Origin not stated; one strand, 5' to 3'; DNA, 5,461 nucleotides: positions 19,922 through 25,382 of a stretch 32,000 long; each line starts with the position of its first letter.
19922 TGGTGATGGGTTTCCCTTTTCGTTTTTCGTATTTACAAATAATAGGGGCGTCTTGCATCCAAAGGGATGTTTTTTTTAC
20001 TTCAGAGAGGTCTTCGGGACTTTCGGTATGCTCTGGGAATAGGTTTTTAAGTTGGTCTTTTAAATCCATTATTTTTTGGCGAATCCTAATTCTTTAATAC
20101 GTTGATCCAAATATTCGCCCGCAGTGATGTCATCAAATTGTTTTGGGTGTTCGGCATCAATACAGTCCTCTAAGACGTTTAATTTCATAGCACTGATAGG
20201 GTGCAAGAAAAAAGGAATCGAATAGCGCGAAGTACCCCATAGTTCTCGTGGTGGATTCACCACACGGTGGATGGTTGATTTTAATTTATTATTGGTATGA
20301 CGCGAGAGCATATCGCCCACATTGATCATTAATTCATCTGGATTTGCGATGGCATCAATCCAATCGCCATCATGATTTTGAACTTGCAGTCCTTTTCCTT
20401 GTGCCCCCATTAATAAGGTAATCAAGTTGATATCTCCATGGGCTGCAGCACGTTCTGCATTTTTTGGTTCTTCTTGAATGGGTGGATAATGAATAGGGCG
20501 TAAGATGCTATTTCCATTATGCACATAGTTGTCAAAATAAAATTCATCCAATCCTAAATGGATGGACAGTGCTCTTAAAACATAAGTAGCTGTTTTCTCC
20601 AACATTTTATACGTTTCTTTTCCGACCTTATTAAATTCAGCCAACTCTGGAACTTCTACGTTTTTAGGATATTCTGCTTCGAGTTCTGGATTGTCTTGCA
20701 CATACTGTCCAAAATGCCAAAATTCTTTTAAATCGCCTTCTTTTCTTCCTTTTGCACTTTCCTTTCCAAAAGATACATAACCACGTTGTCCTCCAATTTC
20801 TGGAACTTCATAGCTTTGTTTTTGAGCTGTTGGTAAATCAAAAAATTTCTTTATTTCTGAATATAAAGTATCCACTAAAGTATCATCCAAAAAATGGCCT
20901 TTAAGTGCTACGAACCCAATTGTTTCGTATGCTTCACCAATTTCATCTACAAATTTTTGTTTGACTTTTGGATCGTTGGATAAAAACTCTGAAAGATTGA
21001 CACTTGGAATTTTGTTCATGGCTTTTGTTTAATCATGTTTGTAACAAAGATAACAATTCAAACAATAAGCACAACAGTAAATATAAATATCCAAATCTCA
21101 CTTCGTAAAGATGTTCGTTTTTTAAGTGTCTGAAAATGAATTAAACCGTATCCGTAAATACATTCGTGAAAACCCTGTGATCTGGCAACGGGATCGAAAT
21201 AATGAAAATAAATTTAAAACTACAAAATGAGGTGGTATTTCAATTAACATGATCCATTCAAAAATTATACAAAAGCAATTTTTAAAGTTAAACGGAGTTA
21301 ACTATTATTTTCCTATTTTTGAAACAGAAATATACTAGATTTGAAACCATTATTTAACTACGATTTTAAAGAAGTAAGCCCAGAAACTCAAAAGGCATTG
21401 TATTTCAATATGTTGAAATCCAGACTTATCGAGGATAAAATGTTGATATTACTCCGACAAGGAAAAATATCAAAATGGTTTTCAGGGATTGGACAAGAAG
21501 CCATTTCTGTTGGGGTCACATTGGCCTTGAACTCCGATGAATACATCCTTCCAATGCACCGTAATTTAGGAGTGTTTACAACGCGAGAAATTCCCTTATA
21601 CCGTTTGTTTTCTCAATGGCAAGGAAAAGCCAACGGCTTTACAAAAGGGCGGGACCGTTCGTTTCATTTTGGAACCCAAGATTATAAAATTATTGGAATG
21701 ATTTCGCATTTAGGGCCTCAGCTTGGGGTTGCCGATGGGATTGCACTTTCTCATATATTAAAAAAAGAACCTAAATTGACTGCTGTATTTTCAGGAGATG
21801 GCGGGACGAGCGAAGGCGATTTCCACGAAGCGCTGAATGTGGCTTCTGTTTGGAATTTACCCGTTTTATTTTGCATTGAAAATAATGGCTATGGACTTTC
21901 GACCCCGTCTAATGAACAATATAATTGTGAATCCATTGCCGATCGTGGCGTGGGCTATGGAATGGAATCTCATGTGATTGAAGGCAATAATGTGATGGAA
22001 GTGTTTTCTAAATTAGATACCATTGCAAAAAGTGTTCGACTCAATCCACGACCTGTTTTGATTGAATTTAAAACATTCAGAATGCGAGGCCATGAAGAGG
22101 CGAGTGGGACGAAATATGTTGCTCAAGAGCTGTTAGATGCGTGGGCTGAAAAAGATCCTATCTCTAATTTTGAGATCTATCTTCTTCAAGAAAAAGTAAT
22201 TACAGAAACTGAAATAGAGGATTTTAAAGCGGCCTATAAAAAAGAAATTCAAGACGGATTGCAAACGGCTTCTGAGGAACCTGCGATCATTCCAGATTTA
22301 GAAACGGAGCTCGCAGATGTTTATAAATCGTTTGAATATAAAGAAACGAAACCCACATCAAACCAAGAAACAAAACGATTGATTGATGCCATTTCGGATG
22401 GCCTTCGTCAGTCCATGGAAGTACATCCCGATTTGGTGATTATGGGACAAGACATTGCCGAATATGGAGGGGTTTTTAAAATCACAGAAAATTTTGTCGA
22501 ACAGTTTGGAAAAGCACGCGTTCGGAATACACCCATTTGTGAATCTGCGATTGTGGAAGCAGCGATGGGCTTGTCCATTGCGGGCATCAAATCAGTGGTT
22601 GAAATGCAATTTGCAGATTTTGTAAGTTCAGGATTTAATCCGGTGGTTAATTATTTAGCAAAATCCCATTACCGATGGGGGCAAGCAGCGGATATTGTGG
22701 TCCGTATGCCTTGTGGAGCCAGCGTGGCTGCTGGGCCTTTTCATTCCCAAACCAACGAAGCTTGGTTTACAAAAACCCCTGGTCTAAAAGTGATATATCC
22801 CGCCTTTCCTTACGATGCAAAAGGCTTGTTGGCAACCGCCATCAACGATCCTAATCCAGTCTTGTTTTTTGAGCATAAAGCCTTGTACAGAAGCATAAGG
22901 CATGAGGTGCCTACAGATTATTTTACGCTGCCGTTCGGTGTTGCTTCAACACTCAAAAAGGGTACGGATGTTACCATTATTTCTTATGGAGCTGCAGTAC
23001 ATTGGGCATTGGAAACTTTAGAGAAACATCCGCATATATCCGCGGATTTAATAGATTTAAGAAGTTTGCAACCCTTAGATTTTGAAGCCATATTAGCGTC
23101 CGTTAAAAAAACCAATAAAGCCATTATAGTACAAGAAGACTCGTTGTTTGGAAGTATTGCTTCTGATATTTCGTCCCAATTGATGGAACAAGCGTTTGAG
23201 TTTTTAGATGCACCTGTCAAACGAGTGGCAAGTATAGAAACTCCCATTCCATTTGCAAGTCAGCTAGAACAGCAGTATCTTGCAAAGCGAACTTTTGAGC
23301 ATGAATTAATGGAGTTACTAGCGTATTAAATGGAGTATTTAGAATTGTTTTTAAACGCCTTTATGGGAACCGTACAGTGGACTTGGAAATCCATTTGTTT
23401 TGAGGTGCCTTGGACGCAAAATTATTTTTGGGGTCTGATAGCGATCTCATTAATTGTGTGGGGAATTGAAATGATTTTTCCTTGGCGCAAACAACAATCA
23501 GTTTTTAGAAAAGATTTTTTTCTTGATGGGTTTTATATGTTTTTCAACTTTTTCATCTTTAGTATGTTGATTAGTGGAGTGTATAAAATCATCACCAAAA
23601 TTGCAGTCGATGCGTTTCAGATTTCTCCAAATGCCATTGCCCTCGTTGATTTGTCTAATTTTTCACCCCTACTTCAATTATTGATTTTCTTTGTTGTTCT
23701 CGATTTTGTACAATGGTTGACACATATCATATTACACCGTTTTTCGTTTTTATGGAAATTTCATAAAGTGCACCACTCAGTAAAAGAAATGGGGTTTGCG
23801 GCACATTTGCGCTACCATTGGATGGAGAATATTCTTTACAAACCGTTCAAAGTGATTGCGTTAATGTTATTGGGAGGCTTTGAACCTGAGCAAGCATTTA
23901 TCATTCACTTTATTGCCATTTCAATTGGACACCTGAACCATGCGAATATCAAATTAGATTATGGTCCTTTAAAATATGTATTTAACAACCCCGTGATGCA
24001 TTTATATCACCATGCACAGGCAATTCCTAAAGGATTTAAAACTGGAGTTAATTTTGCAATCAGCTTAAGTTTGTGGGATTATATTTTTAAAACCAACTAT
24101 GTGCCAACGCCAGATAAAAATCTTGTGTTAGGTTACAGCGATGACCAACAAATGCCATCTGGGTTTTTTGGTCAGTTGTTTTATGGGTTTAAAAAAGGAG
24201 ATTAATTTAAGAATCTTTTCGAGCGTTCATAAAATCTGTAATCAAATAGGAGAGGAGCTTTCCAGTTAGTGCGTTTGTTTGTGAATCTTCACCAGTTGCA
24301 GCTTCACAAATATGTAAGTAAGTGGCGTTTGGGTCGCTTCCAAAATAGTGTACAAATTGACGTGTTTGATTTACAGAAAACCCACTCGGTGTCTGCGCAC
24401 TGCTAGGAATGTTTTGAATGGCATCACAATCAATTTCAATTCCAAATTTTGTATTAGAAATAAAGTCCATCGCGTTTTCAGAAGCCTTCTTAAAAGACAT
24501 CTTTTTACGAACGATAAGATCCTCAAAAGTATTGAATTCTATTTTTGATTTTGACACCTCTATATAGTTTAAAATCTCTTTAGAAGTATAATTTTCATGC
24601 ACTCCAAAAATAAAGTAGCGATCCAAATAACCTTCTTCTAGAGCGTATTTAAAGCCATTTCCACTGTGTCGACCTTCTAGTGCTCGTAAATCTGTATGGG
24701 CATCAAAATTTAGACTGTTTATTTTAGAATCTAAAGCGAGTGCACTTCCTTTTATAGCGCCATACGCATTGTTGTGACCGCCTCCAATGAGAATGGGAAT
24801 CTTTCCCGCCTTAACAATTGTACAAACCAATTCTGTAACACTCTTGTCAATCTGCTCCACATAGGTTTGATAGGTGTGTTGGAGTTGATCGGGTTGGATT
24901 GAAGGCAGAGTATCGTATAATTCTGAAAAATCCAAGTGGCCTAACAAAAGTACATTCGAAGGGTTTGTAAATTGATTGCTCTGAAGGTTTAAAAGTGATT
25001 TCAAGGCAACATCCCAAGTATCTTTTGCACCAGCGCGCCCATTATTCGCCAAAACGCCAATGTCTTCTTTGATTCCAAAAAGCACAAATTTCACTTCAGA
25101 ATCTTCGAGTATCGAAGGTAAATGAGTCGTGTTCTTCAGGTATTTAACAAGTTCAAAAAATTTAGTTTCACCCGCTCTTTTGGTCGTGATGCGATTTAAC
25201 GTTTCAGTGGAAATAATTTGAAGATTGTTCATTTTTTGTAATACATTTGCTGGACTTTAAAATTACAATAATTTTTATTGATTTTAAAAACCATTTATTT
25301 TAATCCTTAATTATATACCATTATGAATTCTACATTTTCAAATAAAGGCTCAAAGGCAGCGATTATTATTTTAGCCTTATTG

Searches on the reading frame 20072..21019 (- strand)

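Call 9: search_protein_families(library=pfam, proteins=[window:20072-21019:-], max_evalue=0.01)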
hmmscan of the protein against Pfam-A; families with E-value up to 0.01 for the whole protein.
window:20072-21019:- (316 aa): 2 families
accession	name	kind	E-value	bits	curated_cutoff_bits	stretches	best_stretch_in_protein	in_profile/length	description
PF14226.12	DIOX_N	-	1.5e-24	87.4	27.3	1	4-120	1-112/117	non-haem dioxygenase in morphine synthesis N-terminal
PF03171.26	2OG-FeII_Oxy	-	2.2e-17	63.7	23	1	172-274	4-101/101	2OG-Fe(II) oxygenase superfamily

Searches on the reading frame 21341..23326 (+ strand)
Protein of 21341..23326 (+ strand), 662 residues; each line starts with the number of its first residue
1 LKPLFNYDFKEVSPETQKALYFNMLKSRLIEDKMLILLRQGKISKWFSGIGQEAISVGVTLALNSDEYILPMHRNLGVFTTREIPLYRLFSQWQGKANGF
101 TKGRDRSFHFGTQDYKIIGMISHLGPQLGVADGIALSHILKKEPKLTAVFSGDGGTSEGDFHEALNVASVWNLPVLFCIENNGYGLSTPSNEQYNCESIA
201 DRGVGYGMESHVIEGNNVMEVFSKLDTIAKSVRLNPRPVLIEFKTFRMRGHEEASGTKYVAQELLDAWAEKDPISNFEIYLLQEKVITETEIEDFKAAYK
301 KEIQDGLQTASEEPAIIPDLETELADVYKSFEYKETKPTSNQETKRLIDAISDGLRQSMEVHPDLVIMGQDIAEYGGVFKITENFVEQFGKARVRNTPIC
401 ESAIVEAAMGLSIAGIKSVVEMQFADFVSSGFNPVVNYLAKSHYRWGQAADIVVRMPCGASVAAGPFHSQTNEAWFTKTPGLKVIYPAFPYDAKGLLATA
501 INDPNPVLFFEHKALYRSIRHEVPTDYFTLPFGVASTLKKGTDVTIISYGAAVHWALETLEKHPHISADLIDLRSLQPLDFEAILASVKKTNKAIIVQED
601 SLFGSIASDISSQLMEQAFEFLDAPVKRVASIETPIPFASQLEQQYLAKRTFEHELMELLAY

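Call 9: search_protein_families(library=pfam, proteins=[window:21341-23326:+], max_evalue=0.01)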
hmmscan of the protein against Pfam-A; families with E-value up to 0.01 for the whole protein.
window:21341-23326:+ (662 aa): 4 families
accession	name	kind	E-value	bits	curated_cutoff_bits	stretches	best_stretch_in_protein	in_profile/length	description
PF00676.26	E1_dh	-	2.1e-64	217.8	22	1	24-315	4-296/300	Dehydrogenase E1 component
PF02779.29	Transket_pyr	-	3.5e-33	115.1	27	1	348-517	6-173/174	Transketolase, pyrimidine binding domain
PF02780.25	Transketolase_C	-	1.3e-28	99.9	25.9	1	534-647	2-118/124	Transketolase, C-terminal domain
PF00456.26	Transketolase_N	-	0.0026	17.2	22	1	147-258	147-256/334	Transketolase, thiamine diphosphate binding domain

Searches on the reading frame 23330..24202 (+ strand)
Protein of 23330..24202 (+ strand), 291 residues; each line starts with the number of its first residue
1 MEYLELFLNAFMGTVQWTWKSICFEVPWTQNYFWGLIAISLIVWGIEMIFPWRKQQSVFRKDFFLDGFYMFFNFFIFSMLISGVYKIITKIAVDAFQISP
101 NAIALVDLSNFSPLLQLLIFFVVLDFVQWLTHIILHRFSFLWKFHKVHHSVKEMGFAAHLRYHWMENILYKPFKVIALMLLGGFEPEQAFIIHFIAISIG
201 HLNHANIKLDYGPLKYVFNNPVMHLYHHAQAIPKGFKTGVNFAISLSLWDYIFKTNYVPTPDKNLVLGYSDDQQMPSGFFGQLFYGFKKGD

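Call 9: search_protein_families(library=pfam, proteins=[window:23330-24202:+], max_evalue=0.01)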
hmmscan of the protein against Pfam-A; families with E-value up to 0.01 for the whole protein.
window:23330-24202:+ (291 aa): 1 family
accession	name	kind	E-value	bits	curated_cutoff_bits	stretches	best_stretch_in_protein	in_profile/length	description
PF04116.19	FA_hydroxylase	-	1.6e-24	87.3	31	1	118-255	2-132/132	Fatty acid hydroxylase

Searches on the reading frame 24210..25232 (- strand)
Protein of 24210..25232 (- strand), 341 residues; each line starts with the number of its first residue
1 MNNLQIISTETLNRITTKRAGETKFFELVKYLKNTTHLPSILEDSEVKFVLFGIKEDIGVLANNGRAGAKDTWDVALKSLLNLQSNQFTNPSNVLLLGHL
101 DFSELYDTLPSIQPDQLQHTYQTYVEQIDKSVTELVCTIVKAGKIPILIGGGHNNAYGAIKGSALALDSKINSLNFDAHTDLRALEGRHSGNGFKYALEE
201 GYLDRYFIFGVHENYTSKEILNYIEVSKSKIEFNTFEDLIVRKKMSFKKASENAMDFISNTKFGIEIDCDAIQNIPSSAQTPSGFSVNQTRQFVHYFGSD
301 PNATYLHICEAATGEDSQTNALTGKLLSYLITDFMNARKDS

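Call 10: search_protein_families(library=pfam, proteins=[window:24210-25232:-], max_evalue=0.01)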
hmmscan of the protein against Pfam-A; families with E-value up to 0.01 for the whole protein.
window:24210-25232:- (341 aa): 1 family
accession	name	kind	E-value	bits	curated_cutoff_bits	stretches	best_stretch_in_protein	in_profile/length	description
PF00491.26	Arginase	-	8e-21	75.2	22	1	49-329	3-276/280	Arginase family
